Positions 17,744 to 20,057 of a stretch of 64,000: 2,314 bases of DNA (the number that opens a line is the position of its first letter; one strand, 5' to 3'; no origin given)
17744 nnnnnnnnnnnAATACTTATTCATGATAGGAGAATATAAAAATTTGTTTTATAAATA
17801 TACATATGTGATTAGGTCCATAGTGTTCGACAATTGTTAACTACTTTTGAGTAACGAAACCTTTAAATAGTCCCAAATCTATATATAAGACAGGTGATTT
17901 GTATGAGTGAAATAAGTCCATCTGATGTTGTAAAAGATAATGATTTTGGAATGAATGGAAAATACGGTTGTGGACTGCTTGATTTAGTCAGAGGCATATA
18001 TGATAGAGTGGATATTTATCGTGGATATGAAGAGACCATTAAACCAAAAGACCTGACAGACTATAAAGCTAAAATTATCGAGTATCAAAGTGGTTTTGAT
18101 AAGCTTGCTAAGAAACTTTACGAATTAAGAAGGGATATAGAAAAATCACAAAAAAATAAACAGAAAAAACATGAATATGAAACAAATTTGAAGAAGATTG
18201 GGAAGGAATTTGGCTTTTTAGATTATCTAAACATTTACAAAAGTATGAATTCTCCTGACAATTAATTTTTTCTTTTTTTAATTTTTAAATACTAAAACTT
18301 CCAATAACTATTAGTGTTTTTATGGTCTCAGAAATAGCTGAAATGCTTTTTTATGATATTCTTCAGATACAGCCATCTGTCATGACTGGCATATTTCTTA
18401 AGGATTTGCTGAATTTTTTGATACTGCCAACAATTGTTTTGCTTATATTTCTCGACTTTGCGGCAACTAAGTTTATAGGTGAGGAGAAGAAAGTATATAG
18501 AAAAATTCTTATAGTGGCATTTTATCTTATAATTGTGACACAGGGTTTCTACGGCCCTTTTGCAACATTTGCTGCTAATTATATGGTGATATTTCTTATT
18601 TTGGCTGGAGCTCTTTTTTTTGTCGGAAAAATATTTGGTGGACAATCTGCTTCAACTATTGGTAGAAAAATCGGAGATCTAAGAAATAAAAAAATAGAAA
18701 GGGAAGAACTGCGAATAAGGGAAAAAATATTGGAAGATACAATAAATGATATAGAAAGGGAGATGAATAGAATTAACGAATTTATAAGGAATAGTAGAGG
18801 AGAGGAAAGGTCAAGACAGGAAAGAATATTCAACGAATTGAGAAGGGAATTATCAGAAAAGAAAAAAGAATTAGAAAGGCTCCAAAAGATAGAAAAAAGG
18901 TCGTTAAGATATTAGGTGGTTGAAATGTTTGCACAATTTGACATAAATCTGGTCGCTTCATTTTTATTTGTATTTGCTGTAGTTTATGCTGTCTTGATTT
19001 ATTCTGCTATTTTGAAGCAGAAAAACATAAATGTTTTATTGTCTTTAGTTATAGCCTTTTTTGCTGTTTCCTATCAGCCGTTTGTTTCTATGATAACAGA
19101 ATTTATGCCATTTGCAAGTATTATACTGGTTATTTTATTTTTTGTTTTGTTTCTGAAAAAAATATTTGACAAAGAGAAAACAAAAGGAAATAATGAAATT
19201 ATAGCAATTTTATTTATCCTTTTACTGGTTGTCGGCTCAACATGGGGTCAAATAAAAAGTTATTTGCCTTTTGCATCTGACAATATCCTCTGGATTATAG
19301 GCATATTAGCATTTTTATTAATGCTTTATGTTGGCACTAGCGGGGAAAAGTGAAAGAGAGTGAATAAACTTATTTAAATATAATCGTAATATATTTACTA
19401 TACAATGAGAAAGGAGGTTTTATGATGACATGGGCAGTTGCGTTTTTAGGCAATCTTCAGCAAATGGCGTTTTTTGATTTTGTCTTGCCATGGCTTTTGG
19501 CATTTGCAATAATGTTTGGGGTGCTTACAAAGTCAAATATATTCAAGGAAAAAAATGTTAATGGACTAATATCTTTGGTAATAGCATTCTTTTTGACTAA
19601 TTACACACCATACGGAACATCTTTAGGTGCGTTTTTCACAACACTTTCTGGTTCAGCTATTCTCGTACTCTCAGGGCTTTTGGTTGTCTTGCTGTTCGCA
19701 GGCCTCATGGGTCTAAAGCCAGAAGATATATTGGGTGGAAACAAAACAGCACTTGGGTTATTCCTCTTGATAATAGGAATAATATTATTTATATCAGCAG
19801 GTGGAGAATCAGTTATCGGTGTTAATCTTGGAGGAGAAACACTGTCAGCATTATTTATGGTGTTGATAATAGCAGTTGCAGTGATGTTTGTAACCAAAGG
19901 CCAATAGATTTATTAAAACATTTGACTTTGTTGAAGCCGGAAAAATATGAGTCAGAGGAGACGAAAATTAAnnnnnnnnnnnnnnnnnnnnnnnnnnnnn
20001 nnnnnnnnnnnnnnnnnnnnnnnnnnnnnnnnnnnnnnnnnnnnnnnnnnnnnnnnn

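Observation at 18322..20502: Tandem array of four paralogous polytopic membrane proteins of an unrecognised family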

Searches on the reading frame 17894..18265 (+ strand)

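Call 3: search_protein_families(library=pfam, proteins=[window:17894-18265:+], max_evalue=1)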
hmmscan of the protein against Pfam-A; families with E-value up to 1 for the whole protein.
window:17894-18265:+ (123 aa): 2 families
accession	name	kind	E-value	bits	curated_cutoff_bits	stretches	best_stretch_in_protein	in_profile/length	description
PF25805.1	IQUB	-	0.025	14.5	27.8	1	45-106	12-73/140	IQUB-like domain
PF05615.18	THOC7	-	0.18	12.6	28.7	1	54-103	75-124/136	Tho complex subunit 7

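Call 11: search_protein_families(library=ncbifam, proteins=[window:17894-18265:+], max_evalue=0.1)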
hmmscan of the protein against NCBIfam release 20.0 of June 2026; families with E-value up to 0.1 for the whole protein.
window:17894-18265:+ (123 aa): 3 families
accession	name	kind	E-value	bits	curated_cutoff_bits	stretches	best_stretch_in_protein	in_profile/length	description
NF045487.1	ASRP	equivalog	0.0019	16.9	300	1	50-106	116-172/593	archaea-specific SMC-related protein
NF041034.1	Rad50_Sulf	equivalog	0.0027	15.6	1000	1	42-112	568-640/872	DNA double-strand break repair ATPase Rad50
TIGR04527.1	mycoplas_twoTM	subfamily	0.017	14.8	125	1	52-105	75-129/248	MG_279/MG_280 family protein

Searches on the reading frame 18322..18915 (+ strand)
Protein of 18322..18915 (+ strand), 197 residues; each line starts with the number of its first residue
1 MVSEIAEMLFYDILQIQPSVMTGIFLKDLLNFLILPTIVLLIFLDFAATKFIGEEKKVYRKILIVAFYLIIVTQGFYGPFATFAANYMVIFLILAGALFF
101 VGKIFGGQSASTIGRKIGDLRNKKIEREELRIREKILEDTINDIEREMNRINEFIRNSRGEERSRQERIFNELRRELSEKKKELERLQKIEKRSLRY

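Call 3: search_protein_families(library=pfam, proteins=[window:18322-18915:+], max_evalue=1)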
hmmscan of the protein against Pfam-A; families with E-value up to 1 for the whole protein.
window:18322-18915:+ (197 aa): 5 families
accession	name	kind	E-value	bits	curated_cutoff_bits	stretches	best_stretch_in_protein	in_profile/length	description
PF04977.20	DivIC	-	0.081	13.2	28.9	1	98-158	4-64/80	Septum formation initiator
PF16515.11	HIP1_clath_bdg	-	0.11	13.4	28.8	1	138-190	26-74/99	Clathrin-binding domain of Huntingtin-interacting protein 1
PF03961.19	FapA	-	0.14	12.1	31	1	119-189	141-224/272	Flagellar Assembly Protein A beta solenoid domain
PF17111.11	PigL_N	-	0.14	12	27.2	1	119-182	137-199/209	Pigment biosynthesis cluster protein PigL N-terminal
PF00846.24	Hanta_nucleocap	-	0.48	9.7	27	1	123-191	11-79/428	Hantavirus nucleocapsid protein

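Call 11: search_protein_families(library=ncbifam, proteins=[window:18322-18915:+], max_evalue=0.1)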
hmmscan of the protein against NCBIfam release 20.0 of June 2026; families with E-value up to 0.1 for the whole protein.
window:18322-18915:+ (197 aa): 0 families

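Call 63: find_homologous_proteins(query=A5, max_evalue=0.001)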
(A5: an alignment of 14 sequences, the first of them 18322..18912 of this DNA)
Query A5 (14 sequences) (197 aa, profile of the alignment): 5 proteins with E <= 0.001 among 8000 candidates.
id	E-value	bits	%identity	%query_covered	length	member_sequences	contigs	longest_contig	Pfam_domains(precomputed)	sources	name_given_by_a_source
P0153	4.1e-59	218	24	56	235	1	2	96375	-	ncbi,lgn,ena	-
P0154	9.0e-55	204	99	100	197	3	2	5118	-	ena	-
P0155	1.5e-54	203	26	87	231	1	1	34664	-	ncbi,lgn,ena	-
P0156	3.5e-47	179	27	43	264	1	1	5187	-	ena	-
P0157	1.3e-44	170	73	100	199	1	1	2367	-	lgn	-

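Call 92: predict_structure(alignment_id=A9)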
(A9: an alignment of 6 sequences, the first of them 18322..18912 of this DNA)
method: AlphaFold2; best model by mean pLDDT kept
length: 197 residues; sequences in the alignment: 6
mean_pLDDT: 63.4   pTM: 0.34
mean pLDDT of the five models: 63.4, 62.0, 60.7, 58.2, 56.9
residues with pLDDT >= 90: 0; 70-90: 64; 50-70: 93; < 50: 40
segments of 3 or more residues with pLDDT < 50: 1-18, 77-80, 106-118
pLDDT, mean of each block of 10 residues (from residue 1): 44 47 53 60 65 59 62 52 52 60 44 45 65 82 86 81 83 87 82 58
secondary structure, 60 per line:
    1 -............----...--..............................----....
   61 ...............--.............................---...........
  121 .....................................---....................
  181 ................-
elements in order: H2-13 H23-52 H57-75 H78-106 H110-157 H161-196

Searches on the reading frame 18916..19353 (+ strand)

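Call 3: search_protein_families(library=pfam, proteins=[window:18916-19353:+], max_evalue=1)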
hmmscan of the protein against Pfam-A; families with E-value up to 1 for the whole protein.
window:18916-19353:+ (145 aa): 1 family
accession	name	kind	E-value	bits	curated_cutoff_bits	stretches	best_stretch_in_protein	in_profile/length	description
PF05313.17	Pox_P21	-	0.28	11.2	27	1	28-138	55-160/189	Poxvirus P21 membrane protein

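Call 11: search_protein_families(library=ncbifam, proteins=[window:18916-19353:+], max_evalue=0.1)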
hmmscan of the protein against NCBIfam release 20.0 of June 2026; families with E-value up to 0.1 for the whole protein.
window:18916-19353:+ (145 aa): 1 family
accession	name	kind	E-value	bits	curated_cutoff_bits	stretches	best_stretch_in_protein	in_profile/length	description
NF045890.1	conj_pls20_p028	equivalog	0.0078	15.1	150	1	51-111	53-112/377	pLS20_p028 family conjugation system transmembrane protein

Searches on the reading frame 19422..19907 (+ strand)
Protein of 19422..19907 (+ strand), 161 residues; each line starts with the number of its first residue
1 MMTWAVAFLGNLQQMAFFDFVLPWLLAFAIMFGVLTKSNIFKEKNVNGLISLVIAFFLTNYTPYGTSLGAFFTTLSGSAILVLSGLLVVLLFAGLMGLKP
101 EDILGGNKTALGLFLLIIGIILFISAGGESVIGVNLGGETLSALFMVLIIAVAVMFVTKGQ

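Call 3: search_protein_families(library=pfam, proteins=[window:19422-19907:+], max_evalue=1)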
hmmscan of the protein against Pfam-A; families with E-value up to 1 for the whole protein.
window:19422-19907:+ (161 aa): 1 family
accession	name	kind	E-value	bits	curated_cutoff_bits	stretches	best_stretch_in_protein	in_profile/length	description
PF24416.1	DUF7548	-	0.11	12.9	27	1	52-156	22-126/137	Family of unknown function (DUF7548)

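Call 11: search_protein_families(library=ncbifam, proteins=[window:19422-19907:+], max_evalue=0.1)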
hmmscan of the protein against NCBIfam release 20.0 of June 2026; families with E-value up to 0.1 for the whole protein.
window:19422-19907:+ (161 aa): 0 families
